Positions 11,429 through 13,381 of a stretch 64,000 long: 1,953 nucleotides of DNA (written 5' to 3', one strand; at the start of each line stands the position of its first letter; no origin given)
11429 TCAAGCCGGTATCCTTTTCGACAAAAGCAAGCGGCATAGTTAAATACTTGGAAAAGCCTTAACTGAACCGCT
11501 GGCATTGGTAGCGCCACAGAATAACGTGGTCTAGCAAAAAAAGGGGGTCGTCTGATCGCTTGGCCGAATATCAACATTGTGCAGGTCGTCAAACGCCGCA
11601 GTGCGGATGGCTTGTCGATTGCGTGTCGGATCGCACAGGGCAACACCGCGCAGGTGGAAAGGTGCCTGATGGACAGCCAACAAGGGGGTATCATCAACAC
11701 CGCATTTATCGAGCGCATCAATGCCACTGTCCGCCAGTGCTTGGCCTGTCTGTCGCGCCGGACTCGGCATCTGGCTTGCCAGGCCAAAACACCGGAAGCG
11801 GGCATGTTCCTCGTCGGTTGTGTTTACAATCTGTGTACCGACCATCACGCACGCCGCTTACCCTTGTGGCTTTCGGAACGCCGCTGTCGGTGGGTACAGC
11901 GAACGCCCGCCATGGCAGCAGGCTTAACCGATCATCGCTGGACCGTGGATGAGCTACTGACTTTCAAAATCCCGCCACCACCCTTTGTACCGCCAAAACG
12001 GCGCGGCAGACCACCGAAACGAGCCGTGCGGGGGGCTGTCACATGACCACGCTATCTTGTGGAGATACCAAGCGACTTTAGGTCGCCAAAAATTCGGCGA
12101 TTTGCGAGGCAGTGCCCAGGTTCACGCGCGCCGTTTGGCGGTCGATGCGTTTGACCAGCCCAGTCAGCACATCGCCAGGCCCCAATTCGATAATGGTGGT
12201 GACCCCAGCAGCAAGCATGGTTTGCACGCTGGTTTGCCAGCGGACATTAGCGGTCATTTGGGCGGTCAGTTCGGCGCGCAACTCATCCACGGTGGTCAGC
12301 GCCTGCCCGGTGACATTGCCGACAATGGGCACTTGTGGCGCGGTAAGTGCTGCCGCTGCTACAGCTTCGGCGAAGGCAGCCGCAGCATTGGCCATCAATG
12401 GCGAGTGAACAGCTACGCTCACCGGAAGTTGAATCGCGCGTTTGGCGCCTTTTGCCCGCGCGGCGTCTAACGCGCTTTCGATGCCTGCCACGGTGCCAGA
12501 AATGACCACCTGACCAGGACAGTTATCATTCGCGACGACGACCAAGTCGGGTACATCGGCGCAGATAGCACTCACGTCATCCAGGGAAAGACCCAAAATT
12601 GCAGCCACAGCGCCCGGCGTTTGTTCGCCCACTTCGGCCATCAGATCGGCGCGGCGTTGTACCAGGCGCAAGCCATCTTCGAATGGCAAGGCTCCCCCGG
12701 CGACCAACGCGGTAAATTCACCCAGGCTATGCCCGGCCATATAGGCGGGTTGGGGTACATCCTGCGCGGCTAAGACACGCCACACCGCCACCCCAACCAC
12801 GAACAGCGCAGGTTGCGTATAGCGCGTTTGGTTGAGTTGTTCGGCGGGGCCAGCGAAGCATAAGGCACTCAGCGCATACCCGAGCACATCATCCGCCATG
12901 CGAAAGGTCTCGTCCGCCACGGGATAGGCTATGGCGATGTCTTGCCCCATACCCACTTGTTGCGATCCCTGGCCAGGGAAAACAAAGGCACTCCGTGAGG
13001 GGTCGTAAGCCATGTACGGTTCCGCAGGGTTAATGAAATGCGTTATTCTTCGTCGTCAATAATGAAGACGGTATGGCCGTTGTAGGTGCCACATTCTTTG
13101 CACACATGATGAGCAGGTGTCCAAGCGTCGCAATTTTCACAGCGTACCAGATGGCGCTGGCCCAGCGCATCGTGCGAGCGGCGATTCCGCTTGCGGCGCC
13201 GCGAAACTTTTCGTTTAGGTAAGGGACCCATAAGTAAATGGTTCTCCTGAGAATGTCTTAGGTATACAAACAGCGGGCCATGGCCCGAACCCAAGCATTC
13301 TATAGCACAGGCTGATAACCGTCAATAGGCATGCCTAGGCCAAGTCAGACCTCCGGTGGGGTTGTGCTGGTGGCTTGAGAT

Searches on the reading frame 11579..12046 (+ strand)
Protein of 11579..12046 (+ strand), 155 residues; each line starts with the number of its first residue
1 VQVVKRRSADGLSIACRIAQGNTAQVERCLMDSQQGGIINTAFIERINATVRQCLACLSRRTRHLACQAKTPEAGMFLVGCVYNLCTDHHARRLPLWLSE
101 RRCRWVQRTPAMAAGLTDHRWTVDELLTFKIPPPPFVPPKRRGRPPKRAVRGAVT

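Call 23: search_protein_families(library=pfam, proteins=[window:11579-12046:+], max_evalue=0.01)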
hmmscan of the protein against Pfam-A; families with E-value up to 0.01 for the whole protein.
window:11579-12046:+ (155 aa): 0 families

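Call 67: search_protein_families(library=ncbifam, proteins=[window:11579-12046:+], max_evalue=1)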
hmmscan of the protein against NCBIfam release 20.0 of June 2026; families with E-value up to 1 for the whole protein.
window:11579-12046:+ (155 aa): 0 families

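Call 75: search_protein_representatives(protein=window:11579-12046:+)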
Query: 155 residues. Proteins with E-value up to 0.001 (for the whole library): 1929; up to 1e-10: 563; up to 1e-30: 37. The best 150 are listed.
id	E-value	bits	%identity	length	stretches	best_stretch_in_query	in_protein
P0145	4.5e-68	244.3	73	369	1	1-153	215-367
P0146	2.7e-51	189.7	63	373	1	2-148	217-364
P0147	5.8e-51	188.7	60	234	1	1-152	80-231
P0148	3.0e-46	173.4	60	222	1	3-143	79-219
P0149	1.7e-44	167.6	54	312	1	1-151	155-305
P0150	1.3e-43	164.8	53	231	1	1-146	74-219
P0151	4.6e-43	163.0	57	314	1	1-150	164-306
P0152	2.4e-42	160.7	59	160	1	13-148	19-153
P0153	7.9e-40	152.5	53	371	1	2-148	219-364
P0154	1.9e-39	151.3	55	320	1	12-146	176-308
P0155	1.2e-37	145.4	61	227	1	2-147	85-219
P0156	1.9e-37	144.7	60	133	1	36-148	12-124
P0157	3.2e-37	144.1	57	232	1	17-148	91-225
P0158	5.3e-37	143.3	51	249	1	3-148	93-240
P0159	5.7e-36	140.0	55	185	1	1-130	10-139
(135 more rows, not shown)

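Call 76: search_protein_families(library=ncbifam, proteins=[P0145, P0146, P0153], max_evalue=0.01)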
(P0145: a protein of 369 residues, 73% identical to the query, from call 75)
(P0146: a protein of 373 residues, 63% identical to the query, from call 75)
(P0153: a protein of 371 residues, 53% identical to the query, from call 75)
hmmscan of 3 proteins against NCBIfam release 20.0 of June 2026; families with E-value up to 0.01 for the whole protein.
P0145 (369 aa): 1 family
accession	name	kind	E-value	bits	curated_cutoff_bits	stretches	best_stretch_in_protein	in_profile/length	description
NF033558.1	transpos_IS1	equivalog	1.7e-09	37.9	100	1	28-191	16-170/199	IS1 family transposase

P0146 (373 aa): 3 families
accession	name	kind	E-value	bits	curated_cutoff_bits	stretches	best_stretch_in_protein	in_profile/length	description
NF033558.1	transpos_IS1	equivalog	3.9e-10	40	100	1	28-192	16-171/199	IS1 family transposase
NF033587.1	transpos_IS6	equivalog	5.2e-10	39.4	125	1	83-195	39-147/202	IS6 family transposase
NF033545.0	transpos_IS630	equivalog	0.0048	16.4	100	1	64-165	4-112/299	IS630 family transposase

P0153 (371 aa): 5 families
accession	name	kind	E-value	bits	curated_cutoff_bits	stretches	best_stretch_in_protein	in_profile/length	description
NF033558.1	transpos_IS1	equivalog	3e-11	43.6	100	1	19-194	4-172/199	IS1 family transposase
NF033550.5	transpos_ISL3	equivalog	2.5e-05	23.6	180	1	30-105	46-121/370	ISL3 family transposase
NF033587.1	transpos_IS6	equivalog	0.00011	22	125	1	84-195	40-146/202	IS6 family transposase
NF033517.1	transpos_IS66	equivalog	0.00073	18.7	180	1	24-126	54-162/387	IS66 family transposase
NF050000.1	IS1_IS1595_Zn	domain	0.0067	17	28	0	19-45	4-33/34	IS1/IS1595 family N-terminal zinc-binding domain-containing protein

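Call 77: search_protein_families(library=pfam, proteins=[P0145, P0146, P0153], max_evalue=0.01)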
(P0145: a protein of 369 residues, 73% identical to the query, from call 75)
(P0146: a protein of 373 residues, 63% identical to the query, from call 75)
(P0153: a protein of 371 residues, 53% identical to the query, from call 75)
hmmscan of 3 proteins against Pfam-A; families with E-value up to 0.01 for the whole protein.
P0145 (369 aa): 0 families

P0146 (373 aa): 1 family
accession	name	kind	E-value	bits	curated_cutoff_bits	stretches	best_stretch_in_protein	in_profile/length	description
PF13610.12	DDE_Tnp_IS240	-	0.00012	22.7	27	1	116-197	3-83/139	DDE domain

P0153 (371 aa): 0 families

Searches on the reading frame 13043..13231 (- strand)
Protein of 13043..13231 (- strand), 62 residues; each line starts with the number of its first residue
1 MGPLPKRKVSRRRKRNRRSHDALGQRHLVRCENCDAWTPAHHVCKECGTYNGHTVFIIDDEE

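Call 47: find_encoding_contigs(protein=window:13043-13231:-, flank=10000, max_places=10)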
Protein window:13043-13231:- (62 aa): 2 contigs read that carry it; 2 places shown.
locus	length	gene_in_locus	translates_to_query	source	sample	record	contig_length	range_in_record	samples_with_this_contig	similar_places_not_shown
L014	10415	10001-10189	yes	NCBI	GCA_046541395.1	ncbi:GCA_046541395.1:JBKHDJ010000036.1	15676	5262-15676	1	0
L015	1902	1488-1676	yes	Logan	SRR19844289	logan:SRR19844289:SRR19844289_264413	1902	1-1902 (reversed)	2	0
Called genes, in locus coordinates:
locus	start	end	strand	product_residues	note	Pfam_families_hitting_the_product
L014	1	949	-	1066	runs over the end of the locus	PF00133:tRNA-synt_1, PF09334:tRNA-synt_1g (weak), PF08264:Anticodon_1, PF19302:DUF5915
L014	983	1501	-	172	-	-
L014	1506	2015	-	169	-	-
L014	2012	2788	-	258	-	PF13428:TPR_14 (faint), PF00515:TPR_1 (faint), PF13174:TPR_6 (faint), PF13432:TPR_16 (weak), PF13424:TPR_12 (weak), PF14559:TPR_19 (weak), PF07719:TPR_2 (weak), PF13432:TPR_16 (weak), +2 more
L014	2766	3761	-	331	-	PF12895:ANAPC3 (faint), PF13428:TPR_14 (faint), PF13431:TPR_17 (faint), PF24575:TPR_Slam (faint), PF00515:TPR_1 (faint), PF07719:TPR_2 (faint), PF13432:TPR_16 (weak), PF14559:TPR_19 (weak), +3 more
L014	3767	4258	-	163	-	PF00583:Acetyltransf_1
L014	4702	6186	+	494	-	PF02310:B12-binding, PF04055:Radical_SAM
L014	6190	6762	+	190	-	-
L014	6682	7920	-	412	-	PF01943:Polysacc_synt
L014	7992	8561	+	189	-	PF02417:Chromate_transp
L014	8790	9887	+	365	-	PF27675:YCF81_N, PF01938:TRAM (weak)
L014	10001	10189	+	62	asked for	PF01783:Ribosomal_L32p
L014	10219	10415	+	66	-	?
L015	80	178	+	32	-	-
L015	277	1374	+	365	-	PF27675:YCF81_N, PF01938:TRAM (weak)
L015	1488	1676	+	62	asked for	PF01783:Ribosomal_L32p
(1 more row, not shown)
